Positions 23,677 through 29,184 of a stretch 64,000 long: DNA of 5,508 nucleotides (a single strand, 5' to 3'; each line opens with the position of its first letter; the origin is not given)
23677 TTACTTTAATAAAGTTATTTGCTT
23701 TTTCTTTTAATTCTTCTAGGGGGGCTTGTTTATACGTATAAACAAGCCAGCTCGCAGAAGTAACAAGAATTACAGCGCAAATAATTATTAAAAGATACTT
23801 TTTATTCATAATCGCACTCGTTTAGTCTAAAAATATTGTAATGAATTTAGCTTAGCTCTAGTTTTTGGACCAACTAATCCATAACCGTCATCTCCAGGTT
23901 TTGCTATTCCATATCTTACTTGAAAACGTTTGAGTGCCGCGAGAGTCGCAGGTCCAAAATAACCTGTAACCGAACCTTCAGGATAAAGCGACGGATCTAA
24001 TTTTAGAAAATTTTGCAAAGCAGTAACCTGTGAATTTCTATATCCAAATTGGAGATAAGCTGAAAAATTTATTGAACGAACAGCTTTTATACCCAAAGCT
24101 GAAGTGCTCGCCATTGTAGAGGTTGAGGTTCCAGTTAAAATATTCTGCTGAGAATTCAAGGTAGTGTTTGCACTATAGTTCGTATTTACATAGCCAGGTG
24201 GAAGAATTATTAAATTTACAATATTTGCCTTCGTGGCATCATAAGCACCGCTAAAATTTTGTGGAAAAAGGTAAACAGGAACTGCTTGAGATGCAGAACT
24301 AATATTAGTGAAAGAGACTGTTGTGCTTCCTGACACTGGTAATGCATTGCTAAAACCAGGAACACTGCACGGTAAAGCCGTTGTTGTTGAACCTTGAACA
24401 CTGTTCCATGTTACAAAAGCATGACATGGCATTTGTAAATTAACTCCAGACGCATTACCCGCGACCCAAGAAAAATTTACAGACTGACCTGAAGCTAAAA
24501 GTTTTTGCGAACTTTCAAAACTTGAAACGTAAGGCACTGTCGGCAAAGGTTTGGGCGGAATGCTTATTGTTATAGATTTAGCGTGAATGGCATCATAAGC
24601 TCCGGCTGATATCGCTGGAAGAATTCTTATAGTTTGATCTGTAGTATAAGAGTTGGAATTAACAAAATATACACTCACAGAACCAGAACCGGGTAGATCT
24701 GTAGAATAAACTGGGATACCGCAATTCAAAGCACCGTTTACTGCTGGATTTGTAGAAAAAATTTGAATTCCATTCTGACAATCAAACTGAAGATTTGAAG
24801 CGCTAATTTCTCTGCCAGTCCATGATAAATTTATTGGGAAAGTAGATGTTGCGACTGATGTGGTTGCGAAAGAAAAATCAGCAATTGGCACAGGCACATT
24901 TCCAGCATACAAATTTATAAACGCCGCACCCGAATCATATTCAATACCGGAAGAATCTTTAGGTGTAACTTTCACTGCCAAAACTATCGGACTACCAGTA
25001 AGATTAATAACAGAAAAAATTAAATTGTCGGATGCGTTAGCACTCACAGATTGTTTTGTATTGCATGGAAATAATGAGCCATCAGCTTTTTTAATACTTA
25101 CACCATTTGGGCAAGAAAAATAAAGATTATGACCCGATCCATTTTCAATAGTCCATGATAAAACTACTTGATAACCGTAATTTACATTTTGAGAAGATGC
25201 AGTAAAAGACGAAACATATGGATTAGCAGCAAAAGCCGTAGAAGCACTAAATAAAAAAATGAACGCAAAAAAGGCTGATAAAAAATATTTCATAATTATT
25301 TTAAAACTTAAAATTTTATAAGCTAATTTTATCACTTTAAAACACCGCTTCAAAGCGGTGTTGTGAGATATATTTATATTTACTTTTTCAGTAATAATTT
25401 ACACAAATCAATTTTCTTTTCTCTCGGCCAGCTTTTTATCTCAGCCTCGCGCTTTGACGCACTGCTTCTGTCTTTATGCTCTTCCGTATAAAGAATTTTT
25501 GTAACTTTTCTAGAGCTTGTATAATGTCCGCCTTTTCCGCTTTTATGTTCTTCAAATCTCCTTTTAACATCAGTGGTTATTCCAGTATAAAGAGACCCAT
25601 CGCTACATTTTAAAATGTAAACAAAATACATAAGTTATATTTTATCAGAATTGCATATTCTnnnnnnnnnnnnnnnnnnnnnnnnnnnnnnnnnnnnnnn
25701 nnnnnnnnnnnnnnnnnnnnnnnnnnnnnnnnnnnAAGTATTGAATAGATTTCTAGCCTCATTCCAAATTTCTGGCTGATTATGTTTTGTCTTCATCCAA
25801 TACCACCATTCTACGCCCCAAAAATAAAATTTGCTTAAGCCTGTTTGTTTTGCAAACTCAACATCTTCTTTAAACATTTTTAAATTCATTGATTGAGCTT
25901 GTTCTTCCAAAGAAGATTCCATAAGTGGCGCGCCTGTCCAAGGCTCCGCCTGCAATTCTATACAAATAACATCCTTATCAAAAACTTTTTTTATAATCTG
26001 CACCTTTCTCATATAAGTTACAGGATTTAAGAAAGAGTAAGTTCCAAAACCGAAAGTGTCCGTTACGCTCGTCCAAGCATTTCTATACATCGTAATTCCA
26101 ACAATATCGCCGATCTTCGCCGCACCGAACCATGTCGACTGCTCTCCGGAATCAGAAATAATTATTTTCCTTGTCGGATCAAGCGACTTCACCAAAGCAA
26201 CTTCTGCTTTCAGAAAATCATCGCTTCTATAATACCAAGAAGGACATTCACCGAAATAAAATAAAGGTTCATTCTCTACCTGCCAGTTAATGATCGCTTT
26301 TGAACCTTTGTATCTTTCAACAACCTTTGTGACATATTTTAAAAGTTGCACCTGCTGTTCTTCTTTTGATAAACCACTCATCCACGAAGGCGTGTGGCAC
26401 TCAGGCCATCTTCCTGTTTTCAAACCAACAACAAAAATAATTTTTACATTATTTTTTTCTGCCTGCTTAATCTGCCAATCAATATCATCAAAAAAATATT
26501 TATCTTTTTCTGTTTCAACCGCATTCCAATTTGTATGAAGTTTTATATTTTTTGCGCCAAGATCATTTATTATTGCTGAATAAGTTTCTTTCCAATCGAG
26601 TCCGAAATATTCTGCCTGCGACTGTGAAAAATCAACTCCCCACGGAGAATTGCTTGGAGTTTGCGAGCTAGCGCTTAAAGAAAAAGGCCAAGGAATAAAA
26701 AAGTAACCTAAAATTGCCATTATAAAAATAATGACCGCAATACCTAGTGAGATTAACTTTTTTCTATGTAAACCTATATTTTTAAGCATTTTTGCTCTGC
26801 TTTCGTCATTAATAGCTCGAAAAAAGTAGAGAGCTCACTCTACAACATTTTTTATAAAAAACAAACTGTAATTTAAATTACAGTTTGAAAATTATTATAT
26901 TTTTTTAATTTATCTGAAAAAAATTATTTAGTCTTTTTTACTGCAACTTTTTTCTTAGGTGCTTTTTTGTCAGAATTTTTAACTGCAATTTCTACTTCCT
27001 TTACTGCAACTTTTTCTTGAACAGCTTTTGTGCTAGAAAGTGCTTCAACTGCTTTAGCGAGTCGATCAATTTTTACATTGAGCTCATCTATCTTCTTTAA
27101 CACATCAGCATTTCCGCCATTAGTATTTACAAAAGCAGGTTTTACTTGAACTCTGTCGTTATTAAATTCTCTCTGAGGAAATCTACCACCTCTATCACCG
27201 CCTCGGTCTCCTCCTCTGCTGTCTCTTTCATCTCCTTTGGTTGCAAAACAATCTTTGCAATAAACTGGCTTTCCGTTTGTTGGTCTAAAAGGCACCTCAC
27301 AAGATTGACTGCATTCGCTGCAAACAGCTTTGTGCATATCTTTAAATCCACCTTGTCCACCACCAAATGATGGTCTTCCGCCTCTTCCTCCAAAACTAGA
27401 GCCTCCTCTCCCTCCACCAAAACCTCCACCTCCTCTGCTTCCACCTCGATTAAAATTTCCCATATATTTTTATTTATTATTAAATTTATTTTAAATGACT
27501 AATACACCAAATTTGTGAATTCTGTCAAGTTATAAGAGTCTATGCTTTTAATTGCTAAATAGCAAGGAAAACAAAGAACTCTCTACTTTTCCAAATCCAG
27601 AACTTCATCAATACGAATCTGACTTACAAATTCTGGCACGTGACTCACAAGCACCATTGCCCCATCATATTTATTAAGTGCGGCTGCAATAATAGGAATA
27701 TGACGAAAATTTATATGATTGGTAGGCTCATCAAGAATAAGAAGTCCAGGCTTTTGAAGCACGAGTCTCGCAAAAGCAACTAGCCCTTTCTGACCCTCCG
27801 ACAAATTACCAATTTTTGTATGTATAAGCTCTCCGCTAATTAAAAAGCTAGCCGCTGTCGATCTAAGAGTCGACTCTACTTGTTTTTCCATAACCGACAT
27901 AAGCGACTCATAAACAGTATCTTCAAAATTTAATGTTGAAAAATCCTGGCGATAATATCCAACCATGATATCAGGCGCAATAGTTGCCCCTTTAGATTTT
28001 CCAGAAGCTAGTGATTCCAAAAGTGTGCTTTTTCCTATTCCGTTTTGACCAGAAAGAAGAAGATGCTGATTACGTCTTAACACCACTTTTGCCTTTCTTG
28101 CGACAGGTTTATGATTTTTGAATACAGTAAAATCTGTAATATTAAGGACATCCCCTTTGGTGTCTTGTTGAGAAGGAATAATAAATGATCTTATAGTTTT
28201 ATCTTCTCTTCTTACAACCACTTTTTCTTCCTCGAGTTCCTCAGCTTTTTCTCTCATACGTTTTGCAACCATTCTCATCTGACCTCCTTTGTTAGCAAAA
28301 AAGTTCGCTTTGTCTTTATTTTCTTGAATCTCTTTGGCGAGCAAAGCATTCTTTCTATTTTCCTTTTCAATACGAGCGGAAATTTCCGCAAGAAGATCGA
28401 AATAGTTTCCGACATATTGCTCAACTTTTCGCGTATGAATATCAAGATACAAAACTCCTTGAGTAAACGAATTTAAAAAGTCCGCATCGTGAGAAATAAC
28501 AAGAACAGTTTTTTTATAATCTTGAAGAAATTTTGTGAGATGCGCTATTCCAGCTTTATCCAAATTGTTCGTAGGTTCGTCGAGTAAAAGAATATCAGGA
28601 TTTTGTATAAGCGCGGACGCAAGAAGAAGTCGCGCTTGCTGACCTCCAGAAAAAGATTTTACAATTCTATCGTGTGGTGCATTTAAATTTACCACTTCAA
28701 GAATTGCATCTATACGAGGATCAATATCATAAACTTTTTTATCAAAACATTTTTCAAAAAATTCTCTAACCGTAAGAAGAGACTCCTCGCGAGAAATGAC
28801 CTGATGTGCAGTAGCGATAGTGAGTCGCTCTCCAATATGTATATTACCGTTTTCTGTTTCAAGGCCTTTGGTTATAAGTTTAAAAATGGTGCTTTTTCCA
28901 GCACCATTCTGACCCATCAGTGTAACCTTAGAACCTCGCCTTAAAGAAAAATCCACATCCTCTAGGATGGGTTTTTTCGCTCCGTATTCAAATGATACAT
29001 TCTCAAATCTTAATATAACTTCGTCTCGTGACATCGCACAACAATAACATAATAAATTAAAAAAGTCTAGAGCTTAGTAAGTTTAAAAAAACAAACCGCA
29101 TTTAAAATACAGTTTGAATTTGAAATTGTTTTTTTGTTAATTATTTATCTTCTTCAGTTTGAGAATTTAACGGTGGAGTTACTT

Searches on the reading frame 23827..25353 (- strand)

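Call 48: search_protein_families(library=pfam, proteins=[window:23827-25353:-], max_evalue=0.00001)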
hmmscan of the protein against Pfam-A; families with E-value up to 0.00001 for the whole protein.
window:23827-25353:- (508 aa): 1 family
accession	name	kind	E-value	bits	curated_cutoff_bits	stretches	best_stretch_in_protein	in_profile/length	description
PF01471.23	PG_binding_1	-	8.5e-07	29.5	23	1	440-501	2-56/57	Putative peptidoglycan binding domain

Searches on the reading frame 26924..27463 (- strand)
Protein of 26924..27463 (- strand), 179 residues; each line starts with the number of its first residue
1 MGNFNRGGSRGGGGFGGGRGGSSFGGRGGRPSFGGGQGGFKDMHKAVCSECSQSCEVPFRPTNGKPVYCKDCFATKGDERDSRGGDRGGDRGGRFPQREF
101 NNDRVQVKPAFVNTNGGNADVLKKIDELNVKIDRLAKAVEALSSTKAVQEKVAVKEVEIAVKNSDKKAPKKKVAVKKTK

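Call 3: search_protein_families(library=pfam, proteins=[window:26924-27463:-], max_evalue=0.1)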
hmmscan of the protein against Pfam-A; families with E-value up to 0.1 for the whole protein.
window:26924-27463:- (179 aa): 1 family
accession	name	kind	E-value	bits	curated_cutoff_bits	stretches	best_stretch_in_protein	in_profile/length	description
PF23477.1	zf_Tbcl_2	-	4.1e-16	58.8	27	1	41-75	1-35/37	Probable treble clef zinc finger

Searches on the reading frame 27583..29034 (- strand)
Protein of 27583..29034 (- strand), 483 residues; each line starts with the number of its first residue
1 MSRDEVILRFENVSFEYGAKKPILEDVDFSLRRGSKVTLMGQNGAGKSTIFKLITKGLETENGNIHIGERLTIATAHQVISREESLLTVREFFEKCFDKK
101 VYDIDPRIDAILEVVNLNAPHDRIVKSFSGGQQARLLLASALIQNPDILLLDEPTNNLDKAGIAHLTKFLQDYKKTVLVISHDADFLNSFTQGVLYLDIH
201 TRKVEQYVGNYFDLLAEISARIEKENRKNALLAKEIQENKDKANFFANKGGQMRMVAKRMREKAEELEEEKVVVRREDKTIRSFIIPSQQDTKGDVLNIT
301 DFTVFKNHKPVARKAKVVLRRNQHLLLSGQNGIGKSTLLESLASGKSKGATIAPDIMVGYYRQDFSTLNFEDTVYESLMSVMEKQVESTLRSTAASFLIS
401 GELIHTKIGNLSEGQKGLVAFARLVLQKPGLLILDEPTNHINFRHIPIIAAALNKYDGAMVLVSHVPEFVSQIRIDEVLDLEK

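Call 3: search_protein_families(library=pfam, proteins=[window:27583-29034:-], max_evalue=0.1)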
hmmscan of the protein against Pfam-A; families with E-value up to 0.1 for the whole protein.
window:27583-29034:- (483 aa): 52 families (the best 25 are shown)
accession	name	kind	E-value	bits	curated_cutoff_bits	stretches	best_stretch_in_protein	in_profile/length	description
PF00005.33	ABC_tran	-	9.2e-46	156.3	25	2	24-156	1-137/137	ABC transporter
PF13304.12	AAA_21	-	4.1e-14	53.8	27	2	127-184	237-300/304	AAA domain, putative AbiEii toxin, Type IV TA system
PF02463.25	SMC_N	-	4.5e-10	39.8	40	1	126-190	135-205/220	RecF/RecN/SMC N terminal domain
PF20720.3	nSTAND3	-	1.5e-08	34.9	27.2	1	311-344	6-39/155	Novel STAND NTPase 3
PF13555.12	AAA_29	-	2.8e-08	33.8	27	2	317-341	17-41/61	P-loop containing region of AAA domain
PF03193.22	RsgA_GTPase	-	1.1e-07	32.3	30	2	311-345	96-129/174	RsgA GTPase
PF13401.12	AAA_22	-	3e-07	31.3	27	1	321-436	4-92/130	AAA domain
PF13191.12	AAA_16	-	4.9e-06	27.6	32.6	1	321-344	23-46/167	AAA ATPase domain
PF13476.12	AAA_23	-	7.4e-06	27.2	27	1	326-345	23-42/201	AAA domain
PF12775.13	AAA_7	-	1.7e-05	24.9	25.8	1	316-354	27-65/181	P-loop containing dynein motor region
PF02367.23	TsaE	-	1.8e-05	25.1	26.6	0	30-62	17-49/128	Threonylcarbamoyl adenosine biosynthesis protein TsaE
PF05729.18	NACHT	-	4.6e-05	23.7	26.7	1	325-348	3-26/167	NACHT domain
PF13604.12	AAA_30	-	0.00011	22.5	27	1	38-196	22-137/191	AAA domain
PF00004.35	AAA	-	0.00016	22.5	21.2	0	325-392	1-52/131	ATPase family associated with various cellular activities (AAA)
PF06414.18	Zeta_toxin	-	0.00018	21.5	22.3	1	39-68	21-50/199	Zeta toxin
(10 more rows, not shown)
